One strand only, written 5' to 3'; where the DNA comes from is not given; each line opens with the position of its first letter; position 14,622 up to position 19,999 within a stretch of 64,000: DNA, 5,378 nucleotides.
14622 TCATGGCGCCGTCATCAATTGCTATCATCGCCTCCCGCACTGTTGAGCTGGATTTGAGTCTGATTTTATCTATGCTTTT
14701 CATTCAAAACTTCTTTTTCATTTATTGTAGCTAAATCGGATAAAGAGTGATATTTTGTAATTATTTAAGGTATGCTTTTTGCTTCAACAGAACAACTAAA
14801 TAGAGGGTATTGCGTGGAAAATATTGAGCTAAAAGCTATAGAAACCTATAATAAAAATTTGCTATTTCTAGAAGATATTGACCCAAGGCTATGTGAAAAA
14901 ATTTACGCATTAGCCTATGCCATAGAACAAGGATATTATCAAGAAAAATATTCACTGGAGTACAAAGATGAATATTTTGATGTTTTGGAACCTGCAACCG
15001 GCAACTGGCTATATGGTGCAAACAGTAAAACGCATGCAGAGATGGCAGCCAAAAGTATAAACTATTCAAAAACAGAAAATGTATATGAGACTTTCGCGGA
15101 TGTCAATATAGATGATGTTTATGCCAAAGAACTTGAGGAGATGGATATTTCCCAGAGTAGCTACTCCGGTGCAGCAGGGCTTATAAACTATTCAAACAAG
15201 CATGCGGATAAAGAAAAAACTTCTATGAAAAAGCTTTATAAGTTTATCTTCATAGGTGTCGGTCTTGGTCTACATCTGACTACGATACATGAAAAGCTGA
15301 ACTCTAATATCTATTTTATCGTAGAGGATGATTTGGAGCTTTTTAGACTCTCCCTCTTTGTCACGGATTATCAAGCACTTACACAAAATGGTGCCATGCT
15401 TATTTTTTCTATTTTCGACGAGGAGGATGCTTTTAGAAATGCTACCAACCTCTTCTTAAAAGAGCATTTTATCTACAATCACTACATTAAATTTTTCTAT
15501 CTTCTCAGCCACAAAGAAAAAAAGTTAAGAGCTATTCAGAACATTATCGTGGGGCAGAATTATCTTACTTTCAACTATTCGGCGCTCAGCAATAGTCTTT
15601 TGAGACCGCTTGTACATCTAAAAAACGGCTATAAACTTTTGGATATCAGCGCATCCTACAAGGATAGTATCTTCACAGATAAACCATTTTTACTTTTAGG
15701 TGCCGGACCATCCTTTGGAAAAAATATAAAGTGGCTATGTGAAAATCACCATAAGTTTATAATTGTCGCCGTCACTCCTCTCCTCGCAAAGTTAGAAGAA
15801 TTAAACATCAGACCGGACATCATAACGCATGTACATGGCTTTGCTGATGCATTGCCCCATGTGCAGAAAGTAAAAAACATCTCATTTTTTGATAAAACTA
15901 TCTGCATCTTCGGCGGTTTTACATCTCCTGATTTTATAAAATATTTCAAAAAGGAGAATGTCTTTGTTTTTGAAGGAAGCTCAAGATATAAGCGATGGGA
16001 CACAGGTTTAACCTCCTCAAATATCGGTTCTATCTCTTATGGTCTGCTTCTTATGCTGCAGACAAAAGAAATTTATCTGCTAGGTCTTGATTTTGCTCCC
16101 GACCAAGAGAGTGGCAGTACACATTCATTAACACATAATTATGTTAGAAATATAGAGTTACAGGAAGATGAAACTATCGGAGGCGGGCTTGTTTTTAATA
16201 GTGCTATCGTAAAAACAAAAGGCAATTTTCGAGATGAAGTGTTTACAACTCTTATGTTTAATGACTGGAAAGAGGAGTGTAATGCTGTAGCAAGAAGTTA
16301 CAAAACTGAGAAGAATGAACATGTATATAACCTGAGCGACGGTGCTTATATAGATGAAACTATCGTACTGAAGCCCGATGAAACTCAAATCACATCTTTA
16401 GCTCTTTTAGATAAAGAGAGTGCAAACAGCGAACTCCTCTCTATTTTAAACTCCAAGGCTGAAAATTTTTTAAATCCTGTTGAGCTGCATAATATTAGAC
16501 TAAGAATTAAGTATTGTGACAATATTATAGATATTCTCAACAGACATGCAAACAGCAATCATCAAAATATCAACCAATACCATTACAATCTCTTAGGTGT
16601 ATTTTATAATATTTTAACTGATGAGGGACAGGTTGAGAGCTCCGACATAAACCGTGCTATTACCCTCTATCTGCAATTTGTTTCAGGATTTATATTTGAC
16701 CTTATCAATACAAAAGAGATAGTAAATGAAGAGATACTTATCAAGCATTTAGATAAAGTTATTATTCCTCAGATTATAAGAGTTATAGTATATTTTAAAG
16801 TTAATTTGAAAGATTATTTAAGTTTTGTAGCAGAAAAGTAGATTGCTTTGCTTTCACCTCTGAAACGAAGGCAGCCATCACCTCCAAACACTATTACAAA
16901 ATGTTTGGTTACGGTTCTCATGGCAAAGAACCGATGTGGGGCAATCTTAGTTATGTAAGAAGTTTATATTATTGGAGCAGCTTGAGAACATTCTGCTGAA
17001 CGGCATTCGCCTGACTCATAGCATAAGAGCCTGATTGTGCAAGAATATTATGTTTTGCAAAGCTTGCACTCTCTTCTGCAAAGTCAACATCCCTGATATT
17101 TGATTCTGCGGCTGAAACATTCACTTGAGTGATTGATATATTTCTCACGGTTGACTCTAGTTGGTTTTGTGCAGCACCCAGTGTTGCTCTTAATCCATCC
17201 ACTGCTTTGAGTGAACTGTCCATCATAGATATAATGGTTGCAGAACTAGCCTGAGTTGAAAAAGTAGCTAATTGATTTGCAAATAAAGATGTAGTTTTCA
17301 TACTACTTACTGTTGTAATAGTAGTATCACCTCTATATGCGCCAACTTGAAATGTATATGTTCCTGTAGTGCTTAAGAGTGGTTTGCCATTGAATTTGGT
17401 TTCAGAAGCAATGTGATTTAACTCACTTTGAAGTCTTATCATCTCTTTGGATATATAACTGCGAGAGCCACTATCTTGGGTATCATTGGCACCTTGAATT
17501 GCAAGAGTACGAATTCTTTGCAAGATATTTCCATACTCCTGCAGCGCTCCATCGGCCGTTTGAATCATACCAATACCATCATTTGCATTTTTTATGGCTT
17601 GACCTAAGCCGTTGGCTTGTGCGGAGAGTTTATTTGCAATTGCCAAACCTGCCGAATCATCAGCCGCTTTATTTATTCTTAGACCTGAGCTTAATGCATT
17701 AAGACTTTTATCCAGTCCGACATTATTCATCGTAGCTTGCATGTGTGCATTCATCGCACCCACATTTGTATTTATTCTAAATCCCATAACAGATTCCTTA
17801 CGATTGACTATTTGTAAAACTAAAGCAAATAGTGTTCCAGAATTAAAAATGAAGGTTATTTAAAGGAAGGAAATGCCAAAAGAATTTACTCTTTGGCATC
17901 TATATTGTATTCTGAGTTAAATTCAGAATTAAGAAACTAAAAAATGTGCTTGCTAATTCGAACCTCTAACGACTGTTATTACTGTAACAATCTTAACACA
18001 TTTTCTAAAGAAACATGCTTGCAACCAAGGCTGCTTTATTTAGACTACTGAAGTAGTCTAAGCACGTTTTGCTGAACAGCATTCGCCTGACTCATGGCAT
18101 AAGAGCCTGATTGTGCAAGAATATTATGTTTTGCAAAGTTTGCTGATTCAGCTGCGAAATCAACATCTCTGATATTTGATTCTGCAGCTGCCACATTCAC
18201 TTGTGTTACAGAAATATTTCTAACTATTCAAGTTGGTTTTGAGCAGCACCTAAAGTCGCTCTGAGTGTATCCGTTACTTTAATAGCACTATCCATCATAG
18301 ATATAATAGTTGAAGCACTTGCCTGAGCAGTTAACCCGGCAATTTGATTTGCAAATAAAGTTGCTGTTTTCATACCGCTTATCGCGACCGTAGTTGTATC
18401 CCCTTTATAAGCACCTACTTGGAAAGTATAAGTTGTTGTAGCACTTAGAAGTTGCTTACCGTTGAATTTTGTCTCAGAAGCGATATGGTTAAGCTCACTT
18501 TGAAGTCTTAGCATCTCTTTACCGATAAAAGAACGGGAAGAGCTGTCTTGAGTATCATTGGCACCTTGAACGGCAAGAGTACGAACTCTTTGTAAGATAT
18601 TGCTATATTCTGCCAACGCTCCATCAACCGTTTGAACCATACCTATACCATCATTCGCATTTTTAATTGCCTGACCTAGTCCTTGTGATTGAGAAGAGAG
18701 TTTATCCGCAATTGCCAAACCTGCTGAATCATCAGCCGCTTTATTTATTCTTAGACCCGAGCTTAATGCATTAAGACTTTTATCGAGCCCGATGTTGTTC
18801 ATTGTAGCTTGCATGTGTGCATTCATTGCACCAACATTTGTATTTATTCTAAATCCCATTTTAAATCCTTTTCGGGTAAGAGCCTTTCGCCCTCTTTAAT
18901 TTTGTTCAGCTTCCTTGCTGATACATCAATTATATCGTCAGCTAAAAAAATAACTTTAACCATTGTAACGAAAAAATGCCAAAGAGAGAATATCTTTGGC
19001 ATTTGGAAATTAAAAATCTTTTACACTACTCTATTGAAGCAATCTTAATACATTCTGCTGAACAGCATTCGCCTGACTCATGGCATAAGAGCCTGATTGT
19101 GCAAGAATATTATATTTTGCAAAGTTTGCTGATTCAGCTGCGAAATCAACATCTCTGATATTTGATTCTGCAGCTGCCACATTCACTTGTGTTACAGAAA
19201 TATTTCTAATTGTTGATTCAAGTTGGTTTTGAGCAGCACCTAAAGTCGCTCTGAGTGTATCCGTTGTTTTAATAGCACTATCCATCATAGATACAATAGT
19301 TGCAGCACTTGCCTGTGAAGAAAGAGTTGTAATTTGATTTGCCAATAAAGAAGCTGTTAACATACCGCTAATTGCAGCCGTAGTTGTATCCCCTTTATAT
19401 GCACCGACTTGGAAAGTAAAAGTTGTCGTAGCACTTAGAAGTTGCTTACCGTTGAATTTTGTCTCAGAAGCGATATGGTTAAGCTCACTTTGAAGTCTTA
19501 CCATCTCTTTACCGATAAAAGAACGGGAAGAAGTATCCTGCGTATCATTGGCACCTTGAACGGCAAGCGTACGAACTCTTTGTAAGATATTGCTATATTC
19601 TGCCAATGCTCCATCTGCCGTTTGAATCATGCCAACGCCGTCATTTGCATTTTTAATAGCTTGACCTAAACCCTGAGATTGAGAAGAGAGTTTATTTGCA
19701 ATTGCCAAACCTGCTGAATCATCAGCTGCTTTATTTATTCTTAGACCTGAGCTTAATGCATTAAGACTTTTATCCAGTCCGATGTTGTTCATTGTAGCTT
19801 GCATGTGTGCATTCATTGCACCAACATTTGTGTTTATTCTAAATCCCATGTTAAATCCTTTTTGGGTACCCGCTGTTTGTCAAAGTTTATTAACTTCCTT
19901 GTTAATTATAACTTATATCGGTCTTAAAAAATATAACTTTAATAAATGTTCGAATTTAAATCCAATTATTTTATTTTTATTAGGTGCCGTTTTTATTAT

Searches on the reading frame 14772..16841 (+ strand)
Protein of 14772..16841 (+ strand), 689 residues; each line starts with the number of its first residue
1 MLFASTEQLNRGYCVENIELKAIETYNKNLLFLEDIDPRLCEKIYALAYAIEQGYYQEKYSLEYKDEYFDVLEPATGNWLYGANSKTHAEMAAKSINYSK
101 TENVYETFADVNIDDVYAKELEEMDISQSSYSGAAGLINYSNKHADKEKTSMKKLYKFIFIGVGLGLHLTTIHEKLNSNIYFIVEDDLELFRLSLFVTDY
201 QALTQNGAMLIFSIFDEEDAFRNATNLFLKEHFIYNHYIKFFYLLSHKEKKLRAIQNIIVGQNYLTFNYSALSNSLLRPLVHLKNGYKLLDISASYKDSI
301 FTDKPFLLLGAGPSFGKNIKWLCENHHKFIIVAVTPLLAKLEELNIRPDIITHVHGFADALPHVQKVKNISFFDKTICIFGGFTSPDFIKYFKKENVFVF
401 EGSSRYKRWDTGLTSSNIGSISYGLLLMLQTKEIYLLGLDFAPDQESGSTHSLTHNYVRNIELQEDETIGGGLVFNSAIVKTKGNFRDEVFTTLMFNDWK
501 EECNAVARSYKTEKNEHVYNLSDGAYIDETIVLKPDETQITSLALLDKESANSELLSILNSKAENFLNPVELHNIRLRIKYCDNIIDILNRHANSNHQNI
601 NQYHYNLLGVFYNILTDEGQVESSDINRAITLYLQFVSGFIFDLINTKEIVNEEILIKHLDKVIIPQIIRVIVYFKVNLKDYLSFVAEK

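Call 80: search_protein_families(library=pfam, proteins=[window:14772-16841:+], max_evalue=0.00001)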
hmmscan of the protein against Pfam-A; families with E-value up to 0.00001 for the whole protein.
window:14772-16841:+ (689 aa): 2 families
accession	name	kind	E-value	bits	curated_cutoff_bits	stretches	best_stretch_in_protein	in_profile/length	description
PF01973.23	MptE-like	-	1.2e-21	77.7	34.6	1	285-442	12-167/171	6-hydroxymethylpterin diphosphokinase MptE-like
PF20157.4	Maf_flag10_N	-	9.6e-12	45.3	23.5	1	26-243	2-204/228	Glycosyltransferase Maf N-terminal domain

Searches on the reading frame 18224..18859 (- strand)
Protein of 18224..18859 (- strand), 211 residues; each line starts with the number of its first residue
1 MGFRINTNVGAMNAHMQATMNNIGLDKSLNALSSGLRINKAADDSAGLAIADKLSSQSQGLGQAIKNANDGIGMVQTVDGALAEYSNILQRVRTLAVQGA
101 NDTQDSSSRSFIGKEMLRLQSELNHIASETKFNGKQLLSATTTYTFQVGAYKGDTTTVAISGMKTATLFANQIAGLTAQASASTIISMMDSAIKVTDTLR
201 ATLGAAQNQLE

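Call 80: search_protein_families(library=pfam, proteins=[window:18224-18859:-], max_evalue=0.00001)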
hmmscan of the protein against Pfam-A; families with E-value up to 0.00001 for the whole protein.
window:18224-18859:- (211 aa): 1 family
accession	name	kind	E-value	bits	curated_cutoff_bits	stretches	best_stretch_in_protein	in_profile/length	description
PF00669.25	Flagellin_N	-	6.4e-40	136.9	26.6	1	5-143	1-139/139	Bacterial flagellin N-terminal helical region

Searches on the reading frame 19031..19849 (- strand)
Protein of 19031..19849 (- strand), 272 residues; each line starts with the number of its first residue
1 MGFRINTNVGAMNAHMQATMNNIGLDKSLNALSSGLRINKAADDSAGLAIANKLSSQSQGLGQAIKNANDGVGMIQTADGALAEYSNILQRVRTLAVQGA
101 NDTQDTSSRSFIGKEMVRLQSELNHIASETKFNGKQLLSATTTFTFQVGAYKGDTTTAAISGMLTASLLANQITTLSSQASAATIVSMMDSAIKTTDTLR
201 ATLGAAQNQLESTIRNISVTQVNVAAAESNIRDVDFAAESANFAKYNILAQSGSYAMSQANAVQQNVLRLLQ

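Call 80: search_protein_families(library=pfam, proteins=[window:19031-19849:-], max_evalue=0.00001)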
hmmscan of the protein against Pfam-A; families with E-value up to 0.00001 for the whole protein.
window:19031-19849:- (272 aa): 2 families
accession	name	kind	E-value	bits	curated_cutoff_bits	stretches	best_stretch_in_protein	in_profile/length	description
PF00669.25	Flagellin_N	-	2.6e-40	138.1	26.6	1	5-143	1-139/139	Bacterial flagellin N-terminal helical region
PF00700.27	Flagellin_C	-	7.1e-29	100.4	23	1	187-271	2-86/86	Bacterial flagellin C-terminal helical region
